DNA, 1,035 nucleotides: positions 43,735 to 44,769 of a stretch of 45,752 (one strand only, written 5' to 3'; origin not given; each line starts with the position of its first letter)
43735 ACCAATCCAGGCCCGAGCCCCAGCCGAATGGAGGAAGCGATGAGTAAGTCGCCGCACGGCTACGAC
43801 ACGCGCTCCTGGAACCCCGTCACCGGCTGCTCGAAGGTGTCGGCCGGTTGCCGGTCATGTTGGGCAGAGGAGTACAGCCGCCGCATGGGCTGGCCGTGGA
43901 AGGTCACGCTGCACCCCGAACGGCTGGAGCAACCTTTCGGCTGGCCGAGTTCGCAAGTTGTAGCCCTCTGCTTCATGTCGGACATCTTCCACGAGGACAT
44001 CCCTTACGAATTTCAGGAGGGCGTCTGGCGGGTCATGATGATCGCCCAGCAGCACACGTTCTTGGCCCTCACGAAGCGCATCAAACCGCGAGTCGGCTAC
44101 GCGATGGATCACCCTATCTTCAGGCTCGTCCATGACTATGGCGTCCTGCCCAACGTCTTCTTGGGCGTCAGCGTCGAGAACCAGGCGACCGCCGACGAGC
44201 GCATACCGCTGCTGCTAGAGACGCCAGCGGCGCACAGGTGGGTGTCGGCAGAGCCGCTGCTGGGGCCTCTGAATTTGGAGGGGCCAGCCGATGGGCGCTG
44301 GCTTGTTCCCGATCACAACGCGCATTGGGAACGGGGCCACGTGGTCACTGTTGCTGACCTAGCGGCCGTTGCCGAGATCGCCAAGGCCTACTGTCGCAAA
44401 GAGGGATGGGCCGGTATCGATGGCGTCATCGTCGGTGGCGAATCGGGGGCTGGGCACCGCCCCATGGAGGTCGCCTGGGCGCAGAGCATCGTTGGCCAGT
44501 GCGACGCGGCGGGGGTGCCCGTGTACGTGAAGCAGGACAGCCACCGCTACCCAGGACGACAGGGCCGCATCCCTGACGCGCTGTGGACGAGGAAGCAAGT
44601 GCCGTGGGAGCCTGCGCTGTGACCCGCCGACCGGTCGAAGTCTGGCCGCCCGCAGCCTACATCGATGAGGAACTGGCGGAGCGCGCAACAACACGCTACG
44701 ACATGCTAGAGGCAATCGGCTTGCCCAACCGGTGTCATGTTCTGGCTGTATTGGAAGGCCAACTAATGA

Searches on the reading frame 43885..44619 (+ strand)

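Call 66: search_protein_families(library=pfam, proteins=[window:43885-44619:+], max_evalue=0.01)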
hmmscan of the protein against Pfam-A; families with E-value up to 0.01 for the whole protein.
window:43885-44619:+ (245 aa): 1 family
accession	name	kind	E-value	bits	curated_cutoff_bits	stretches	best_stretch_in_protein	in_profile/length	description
PF07505.17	DUF5131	-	1.2e-48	166.2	28.9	1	6-220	53-217/243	Protein of unknown function (DUF5131)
